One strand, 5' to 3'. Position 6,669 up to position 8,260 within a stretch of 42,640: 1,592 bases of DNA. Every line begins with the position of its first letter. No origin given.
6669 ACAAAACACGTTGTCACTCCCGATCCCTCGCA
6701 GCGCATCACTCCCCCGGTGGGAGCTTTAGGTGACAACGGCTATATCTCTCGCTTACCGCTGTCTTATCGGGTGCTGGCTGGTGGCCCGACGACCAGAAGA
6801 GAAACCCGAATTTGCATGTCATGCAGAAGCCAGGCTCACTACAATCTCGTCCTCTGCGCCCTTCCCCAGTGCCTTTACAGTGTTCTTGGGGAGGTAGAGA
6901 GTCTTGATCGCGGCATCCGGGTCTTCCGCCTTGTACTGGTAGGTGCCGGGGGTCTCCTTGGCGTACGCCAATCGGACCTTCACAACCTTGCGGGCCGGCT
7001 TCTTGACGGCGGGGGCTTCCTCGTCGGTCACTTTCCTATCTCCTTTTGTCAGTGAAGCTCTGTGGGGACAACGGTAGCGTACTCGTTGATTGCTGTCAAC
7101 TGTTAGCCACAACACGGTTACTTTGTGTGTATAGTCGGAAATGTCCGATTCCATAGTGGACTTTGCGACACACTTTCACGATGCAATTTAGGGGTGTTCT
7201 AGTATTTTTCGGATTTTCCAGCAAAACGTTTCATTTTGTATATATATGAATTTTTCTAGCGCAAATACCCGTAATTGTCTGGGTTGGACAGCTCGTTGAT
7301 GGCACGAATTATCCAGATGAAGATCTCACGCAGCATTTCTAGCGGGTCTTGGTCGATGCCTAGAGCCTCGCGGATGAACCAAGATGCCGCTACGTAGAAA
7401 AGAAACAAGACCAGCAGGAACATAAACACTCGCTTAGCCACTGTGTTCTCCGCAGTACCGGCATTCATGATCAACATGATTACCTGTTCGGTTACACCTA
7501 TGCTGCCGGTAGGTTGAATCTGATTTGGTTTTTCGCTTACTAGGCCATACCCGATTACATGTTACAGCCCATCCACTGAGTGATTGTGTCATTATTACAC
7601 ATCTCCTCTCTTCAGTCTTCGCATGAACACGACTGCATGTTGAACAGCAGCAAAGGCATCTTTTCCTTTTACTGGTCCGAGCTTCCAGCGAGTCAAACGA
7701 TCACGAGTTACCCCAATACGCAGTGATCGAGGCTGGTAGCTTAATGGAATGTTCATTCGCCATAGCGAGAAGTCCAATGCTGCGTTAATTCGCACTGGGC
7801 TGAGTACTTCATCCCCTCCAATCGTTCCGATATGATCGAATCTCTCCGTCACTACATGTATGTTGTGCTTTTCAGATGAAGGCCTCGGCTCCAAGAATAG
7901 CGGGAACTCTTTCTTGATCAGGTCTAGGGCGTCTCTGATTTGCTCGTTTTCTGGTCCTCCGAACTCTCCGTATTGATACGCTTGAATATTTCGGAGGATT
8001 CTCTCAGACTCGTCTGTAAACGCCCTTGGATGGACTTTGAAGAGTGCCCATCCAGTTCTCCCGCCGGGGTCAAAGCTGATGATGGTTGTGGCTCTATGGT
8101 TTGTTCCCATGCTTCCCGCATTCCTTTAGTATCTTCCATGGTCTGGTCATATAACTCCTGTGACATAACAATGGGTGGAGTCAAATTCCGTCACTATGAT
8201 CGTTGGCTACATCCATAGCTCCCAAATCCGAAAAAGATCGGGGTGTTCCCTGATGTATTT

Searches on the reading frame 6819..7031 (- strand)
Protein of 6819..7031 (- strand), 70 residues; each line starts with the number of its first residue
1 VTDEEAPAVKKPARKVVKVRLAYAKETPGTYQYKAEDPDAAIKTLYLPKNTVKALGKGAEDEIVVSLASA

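Call 12: find_related_loci(query=window:6819-7031:-, collection=viral_contigs, flank=4000)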
Query window:6819-7031:- (70 aa) in viral_contigs; peptide patterns used: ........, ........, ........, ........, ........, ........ (x = any residue, [..] = any of these).
26 stretches matched a pattern, but none encodes a relative of the query by tblastn (E <= 1e-3).

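Call 14: search_protein_families(library=pfam, proteins=[window:6819-7031:-], max_evalue=0.01)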
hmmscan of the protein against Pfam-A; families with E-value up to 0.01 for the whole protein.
window:6819-7031:- (70 aa): 0 families

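Call 17: find_encoding_contigs(protein=window:6822-7031:-, flank=6000, max_places=10)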
Protein window:6822-7031:- (70 aa): 1 contig read that carries it; 1 place shown.
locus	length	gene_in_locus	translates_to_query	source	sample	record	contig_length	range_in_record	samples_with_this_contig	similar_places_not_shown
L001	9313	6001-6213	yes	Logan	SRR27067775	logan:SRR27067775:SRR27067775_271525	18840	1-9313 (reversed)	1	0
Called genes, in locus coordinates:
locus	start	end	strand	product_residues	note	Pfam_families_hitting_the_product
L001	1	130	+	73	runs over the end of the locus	-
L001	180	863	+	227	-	-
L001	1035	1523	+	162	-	-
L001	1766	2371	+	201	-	PF03167:UDG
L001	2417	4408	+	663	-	PF01612:DNA_pol_A_exo1 (faint), PF00476:DNA_pol_A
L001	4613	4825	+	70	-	-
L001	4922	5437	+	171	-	-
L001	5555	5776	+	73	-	-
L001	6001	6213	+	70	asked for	-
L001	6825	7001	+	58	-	-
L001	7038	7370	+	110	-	-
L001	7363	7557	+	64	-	-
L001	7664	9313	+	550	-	?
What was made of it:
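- Checked: An independent gene call on the identical Logan contig also left the interval empty (call 17).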

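Call 28: search_protein_families(library=phrogs, proteins=[window:6819-7031:-], max_evalue=0.01)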
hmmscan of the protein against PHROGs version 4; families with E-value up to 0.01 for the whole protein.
window:6819-7031:- (70 aa): 0 families

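Call 58: predict_structure(protein=window:6822-7031:-)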
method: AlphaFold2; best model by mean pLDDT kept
length: 70 residues; sequences in the alignment: 1
mean_pLDDT: 61.1   pTM: 0.33
mean pLDDT of the five models: 61.1, 58.4, 56.6, 56.3, 54.7
residues with pLDDT >= 90: 0; 70-90: 2; 50-70: 66; < 50: 2
segments of 3 or more residues with pLDDT < 50: none
pLDDT, mean of each block of 10 residues (from residue 1): 62 65 59 62 61 59 59
secondary structure, 60 per line:
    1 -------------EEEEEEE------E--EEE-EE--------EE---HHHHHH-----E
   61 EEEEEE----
elements in order: E14-20 E30-32 H49-54 E60-66

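Call 59: search_protein_representatives(protein=window:6822-7031:-)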
Query: 70 residues. Proteins with E-value up to 0.001 (for the whole library): 15; up to 1e-10: 1; up to 1e-30: 1. The best 15 are listed.
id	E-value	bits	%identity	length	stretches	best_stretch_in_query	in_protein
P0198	1.4e-36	138.8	100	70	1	1-70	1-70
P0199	1.6e-06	44.4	41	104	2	18-66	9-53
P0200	2.5e-06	43.8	42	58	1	18-67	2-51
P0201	2.6e-06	43.7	52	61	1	15-66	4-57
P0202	3.1e-06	43.5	40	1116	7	19-41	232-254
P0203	3.1e-06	43.5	44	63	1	9-68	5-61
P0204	5.6e-05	39.5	52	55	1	14-66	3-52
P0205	8.0e-05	39.0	45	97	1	8-63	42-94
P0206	2.3e-04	37.6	51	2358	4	36-58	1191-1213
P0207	3.9e-04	36.9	39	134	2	15-65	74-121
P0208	6.6e-04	36.1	47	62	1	15-67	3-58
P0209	7.4e-04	36.0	40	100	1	10-56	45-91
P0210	8.0e-04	35.9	41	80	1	11-67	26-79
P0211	8.8e-04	35.8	42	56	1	18-67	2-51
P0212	9.3e-04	35.7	50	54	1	17-52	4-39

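Call 61: search_protein_families(library=pfam, alignment_id=A1, max_evalue=0.01)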
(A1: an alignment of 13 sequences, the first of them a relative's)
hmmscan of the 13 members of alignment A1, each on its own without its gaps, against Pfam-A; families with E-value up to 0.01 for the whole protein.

A. member 1, P0198 (70 aa): 0 families

B. families by the number of members that match (of 13 scanned): 1 family
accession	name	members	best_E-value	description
PF00028.23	Cadherin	1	0.0063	Cadherin domain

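Call 62: search_solved_structures(query=A1, max_evalue=1)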
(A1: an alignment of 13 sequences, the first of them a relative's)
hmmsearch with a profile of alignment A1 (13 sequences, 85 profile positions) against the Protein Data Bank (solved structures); distinct sequences matched with E-value up to 1: 0.

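Call 65: find_encoding_contigs(protein=P0201, flank=4000, max_places=5)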
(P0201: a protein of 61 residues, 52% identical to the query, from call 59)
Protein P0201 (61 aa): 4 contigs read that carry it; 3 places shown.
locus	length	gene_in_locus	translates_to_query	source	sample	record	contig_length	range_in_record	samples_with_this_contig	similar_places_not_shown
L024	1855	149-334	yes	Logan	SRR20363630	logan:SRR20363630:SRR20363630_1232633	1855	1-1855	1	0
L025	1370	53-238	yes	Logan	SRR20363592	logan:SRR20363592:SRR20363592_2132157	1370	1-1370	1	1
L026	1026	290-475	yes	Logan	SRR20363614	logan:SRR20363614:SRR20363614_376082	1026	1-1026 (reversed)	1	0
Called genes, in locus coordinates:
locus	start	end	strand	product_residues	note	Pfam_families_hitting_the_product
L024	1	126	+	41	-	?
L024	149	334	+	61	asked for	-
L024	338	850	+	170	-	PF00929:RNase_T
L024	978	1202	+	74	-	PF25213:HVO_A0261_N (weak), PF12840:HTH_20 (weak)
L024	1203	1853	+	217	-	?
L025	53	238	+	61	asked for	-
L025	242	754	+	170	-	PF00929:RNase_T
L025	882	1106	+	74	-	PF25213:HVO_A0261_N (weak), PF12840:HTH_20 (weak)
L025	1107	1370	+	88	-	?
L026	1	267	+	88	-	?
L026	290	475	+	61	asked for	-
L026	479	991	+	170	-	PF00929:RNase_T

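Call 66: find_related_loci(query=A1, collection=viral_contigs, flank=3000)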
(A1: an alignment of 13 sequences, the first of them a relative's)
Query A1 (70 aa) in viral_contigs; peptide patterns used: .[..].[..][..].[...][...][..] (x = any residue, [..] = any of these).
25 stretches matched a pattern; 7 encode a relative of the query (tblastn E <= 1e-3); 6 distinct loci.
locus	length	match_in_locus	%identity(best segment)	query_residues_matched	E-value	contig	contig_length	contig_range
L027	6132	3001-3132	39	10-53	3e-9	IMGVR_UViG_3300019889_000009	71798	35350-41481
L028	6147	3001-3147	42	17-67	2e-6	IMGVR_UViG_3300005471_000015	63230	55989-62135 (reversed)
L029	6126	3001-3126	38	15-56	9e-6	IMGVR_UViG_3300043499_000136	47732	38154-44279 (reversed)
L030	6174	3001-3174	33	11-68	1e-5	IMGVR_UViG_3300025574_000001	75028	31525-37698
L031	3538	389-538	30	15-67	5e-5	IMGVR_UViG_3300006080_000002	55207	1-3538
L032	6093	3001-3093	42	17-49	1e-4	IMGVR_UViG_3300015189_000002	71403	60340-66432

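Call 70: predict_structure(alignment_id=A1)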
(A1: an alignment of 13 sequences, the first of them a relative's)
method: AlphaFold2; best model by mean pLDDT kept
length: 70 residues; sequences in the alignment: 13
mean_pLDDT: 78.5   pTM: 0.52
mean pLDDT of the five models: 78.5, 78.2, 76.4, 75.2, 75.1
residues with pLDDT >= 90: 1; 70-90: 53; 50-70: 16; < 50: 0
segments of 3 or more residues with pLDDT < 50: none
pLDDT, mean of each block of 10 residues (from residue 1): 67 72 88 84 86 74 78
secondary structure, 60 per line:
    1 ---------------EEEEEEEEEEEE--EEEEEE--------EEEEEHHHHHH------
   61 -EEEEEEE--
elements in order: E16-27 E30-35 E44-48 H49-54 E62-68
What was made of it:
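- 6819..7031 (-): 70-aa gene (GTG start, Shine-Dalgarno AAGGAG 8 nt upstream); member of a small conserved phage protein family. Model pLDDT is 78.5 and shows a small beta-rich fold (call 70).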

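Call 75: fold_search(model_id=the predicted structure, library=pdb)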
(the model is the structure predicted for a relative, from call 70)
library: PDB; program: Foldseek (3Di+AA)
matches with E <= 10: 472; with E <= 0.001: 0
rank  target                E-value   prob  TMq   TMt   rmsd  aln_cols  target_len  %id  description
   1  6rji                  4.9e-02  1.00  0.55  0.25   2.9        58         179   12  X-ray structure of the elongation factor P of S. aureus (released 2020-04-01)
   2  9a6x_B                1.1e-01  0.99  0.51  0.23   3.5        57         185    9  Integrative model of PTAS-EFP by crosslinking MS and deep learning (released 2024-09-18)
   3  4in3_A                1.1e-01  0.99  0.49  0.44   3.6        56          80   14  Crystal Structure of the Chs5-Bch1 Exomer Cargo Adaptor Complex (released 2013-03-06)
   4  4in3_C                1.6e-01  0.98  0.50  0.48   3.7        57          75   14  Crystal Structure of the Chs5-Bch1 Exomer Cargo Adaptor Complex (released 2013-03-06)
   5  1yby_A                1.7e-01  0.89  0.41  0.21   4.5        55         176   16  Conserved hypothetical protein Cth-95 from Clostridium thermocellum (released 2005-02-01)
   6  3a5z_D                2.2e-01  0.96  0.48  0.23   3.8        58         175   17  Crystal structure of Escherichia coli GenX in complex with elongation factor P (released 2010-08-25)
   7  3tre                  2.3e-01  0.93  0.45  0.29   4.2        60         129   18  Structure of a translation elongation factor P (efp) from Coxiella burnetii (released 2011-09-28)
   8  2eif                  2.3e-01  0.90  0.41  0.25   4.7        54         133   17  Eukaryotic translation initiation factor 5A from Methanococcus jannaschii (released 1999-10-12)
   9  4q66_J                5.0e-01  0.72  0.41  0.22   4.0        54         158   13  Structure of Exomer bound to Arf1. (released 2014-09-17)
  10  8s8u_A                5.3e-01  0.82  0.48  0.21   4.4        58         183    7  Escherichia coli translation elongation factor P like protein (EfpL) (released 2024-10-09)
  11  2mfi_MODEL_1_A        5.7e-01  0.69  0.49  0.38  10.6        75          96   19  Domain 1 of E. coli ribosomal protein S1 (released 2014-05-21)
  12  1gug_A                6.0e-01  0.57  0.43  0.44   5.4        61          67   23  MopII from Clostridium pasteurianum complexed with tungstate (released 2002-02-08)
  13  1yby_B                6.0e-01  0.47  0.37  0.19   4.5        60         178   13  Conserved hypothetical protein Cth-95 from Clostridium thermocellum (released 2005-02-01)
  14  6rk3_MODEL_1_A        6.4e-01  0.87  0.51  0.23   3.2        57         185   12  Solution structure of the ribosome Elongation Factor P (EF-P) from Staphylococcus aureus (released 2020-03-11)
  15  5j3b_A                6.8e-01  0.54  0.39  0.20   4.8        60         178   17  Structure of translation elongation factor P from Acinetobacter baumannii (released 2016-05-04)
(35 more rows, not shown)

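Call 76: fold_search(model_id=the predicted structure, library=viral)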
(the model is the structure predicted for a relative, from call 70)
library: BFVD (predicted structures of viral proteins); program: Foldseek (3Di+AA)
matches with E <= 10: 589; with E <= 0.001: 0
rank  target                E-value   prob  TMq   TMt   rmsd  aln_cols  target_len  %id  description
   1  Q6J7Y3                1.8e-03  1.00  0.69  0.76   2.4        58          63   19  Pas48 [Actinoplanes phage phiAsp2]
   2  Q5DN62                2.6e-03  1.00  0.66  0.75   1.8        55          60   25  Gp43 [Alphaproteobacteria phage PhiJL001]
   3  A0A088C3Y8            2.9e-03  1.00  0.64  0.78   1.9        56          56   32  (no name in the UniProt tables at hand)
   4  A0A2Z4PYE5            1.3e-02  1.00  0.63  0.72   2.1        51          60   27  (no name in the UniProt tables at hand)
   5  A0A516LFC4            5.1e-02  0.94  0.38  0.25   7.1        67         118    9  (no name in the UniProt tables at hand)
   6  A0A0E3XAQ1            5.4e-02  1.00  0.58  0.23   2.9        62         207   10  Uncharacterized protein [Bacillus phage Stills]
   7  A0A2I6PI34            1.2e-01  0.89  0.47  0.15   8.1        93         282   11  Uncharacterized protein [Pseudomonas phage PMBT3]
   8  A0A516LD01            1.6e-01  0.60  0.35  0.22   4.5        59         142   20  (no name in the UniProt tables at hand)
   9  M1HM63                1.8e-01  0.93  0.50  0.31   6.3        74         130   16  (no name in the UniProt tables at hand)
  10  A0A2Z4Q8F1            1.9e-01  0.98  0.55  0.61   3.8        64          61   12  (no name in the UniProt tables at hand)
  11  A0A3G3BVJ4            2.0e-01  0.98  0.57  0.36   7.1        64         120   12  Uncharacterized protein [Bacillus phage vB_BcoS-136]
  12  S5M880                2.0e-01  0.93  0.49  0.22   7.4        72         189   12  Uncharacterized protein [Bacillus phage Basilisk]
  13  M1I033                2.0e-01  0.85  0.44  0.07   9.4        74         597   30  (no name in the UniProt tables at hand)
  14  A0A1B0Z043            2.0e-01  0.77  0.37  0.27   9.9        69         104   13  Uncharacterized protein [Pseudomonas phage AN14]
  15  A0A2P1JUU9            2.3e-01  0.75  0.36  0.26   7.7        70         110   14  Uncharacterized protein [Xanthomonas phage RiverRider]
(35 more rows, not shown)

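Call 103: list_cluster_members(proteins=[window:6822-7031:-, window:6034-6207:-, window:7259-7477:-, window:7598-8110:-, window:5665-5994:-, window:8210-8419:-])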
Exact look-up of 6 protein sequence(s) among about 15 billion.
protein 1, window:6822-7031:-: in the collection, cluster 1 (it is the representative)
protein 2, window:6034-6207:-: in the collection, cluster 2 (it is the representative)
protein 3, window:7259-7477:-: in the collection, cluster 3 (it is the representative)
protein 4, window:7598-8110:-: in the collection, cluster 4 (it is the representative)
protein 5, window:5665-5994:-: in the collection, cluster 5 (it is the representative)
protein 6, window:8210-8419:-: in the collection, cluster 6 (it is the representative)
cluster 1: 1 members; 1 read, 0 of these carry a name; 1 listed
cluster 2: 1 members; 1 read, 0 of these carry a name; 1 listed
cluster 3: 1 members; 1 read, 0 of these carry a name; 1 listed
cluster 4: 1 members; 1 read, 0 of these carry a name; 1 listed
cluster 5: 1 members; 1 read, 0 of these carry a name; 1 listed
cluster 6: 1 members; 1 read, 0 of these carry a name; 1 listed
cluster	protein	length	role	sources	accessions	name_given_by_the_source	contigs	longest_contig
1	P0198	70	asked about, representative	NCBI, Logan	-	-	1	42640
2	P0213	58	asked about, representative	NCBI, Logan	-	-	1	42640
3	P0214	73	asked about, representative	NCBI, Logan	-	-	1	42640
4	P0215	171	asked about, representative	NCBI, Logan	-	-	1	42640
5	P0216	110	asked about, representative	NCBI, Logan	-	-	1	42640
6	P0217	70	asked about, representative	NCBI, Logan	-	-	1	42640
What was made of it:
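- Tried and rejected: All of them are singleton clusters (call 103).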

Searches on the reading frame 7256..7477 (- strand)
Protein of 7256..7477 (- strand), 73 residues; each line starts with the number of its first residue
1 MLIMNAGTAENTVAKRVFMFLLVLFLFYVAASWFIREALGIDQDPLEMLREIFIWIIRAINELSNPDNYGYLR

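Call 14: search_protein_families(library=pfam, proteins=[window:7256-7477:-], max_evalue=0.01)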
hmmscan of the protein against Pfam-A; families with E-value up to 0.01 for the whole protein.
window:7256-7477:- (73 aa): 0 families

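Call 28: search_protein_families(library=phrogs, proteins=[window:7256-7477:-], max_evalue=0.01)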
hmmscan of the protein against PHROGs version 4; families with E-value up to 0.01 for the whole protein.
window:7256-7477:- (73 aa): 0 families

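Call 43: find_encoding_contigs(protein=window:7256-7477:-, flank=5000, max_places=10)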
Protein window:7256-7477:- (73 aa): 1 contig read that carries it; 1 place shown.
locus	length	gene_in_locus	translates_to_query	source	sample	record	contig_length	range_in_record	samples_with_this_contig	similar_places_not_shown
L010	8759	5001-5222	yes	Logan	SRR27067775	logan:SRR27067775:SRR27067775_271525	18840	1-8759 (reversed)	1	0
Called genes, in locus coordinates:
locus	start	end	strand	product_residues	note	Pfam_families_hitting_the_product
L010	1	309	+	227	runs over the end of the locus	-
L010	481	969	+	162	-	-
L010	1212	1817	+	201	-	PF03167:UDG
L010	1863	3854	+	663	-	PF01612:DNA_pol_A_exo1 (faint), PF00476:DNA_pol_A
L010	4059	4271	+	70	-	-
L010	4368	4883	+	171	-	-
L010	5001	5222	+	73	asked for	-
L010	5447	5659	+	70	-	-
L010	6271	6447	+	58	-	-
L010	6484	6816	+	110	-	-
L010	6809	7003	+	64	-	-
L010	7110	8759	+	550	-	?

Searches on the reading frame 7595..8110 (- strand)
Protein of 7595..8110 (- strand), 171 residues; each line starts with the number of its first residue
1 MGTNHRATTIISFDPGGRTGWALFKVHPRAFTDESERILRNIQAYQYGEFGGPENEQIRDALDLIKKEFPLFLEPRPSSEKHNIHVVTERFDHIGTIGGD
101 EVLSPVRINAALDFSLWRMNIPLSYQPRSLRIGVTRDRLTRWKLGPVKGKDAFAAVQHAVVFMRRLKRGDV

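Call 14: search_protein_families(library=pfam, proteins=[window:7595-8110:-], max_evalue=0.01)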
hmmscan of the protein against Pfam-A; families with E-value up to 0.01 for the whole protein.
window:7595-8110:- (171 aa): 0 families

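Call 28: search_protein_families(library=phrogs, proteins=[window:7595-8110:-], max_evalue=0.01)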
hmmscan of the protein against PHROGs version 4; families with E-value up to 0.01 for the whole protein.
window:7595-8110:- (171 aa): 1 family
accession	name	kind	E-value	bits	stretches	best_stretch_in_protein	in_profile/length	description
phrog_1981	-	unknown function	1.9e-24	87.6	1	3-167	22-185/217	-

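Call 106: find_related_loci(query=A2, collection=viral_contigs, flank=6000)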
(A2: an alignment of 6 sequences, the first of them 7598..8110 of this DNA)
Query A2 (171 aa) in viral_contigs; peptide patterns used: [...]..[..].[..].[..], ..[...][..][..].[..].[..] (x = any residue, [..] = any of these).
80 stretches matched a pattern; 10 encode a relative of the query (tblastn E <= 1e-3); 10 distinct loci.
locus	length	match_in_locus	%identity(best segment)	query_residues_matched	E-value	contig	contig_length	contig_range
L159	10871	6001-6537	39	1-167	2e-33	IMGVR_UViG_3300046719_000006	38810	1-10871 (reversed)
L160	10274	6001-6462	39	12-167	4e-33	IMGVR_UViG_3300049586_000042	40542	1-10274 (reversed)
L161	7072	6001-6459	39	10-167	3e-32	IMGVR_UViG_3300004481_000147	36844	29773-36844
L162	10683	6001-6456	38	10-171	3e-31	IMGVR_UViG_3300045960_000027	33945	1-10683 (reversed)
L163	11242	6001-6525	37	10-168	5e-31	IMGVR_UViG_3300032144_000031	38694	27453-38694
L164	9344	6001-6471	34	10-171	5e-31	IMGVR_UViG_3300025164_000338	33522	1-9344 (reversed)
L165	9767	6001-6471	38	10-168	2e-30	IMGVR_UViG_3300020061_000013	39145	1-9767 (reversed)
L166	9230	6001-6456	37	10-167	5e-28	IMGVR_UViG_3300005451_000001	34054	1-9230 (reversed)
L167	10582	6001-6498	42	10-171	1e-34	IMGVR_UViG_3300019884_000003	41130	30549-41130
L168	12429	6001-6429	32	10-165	2e-17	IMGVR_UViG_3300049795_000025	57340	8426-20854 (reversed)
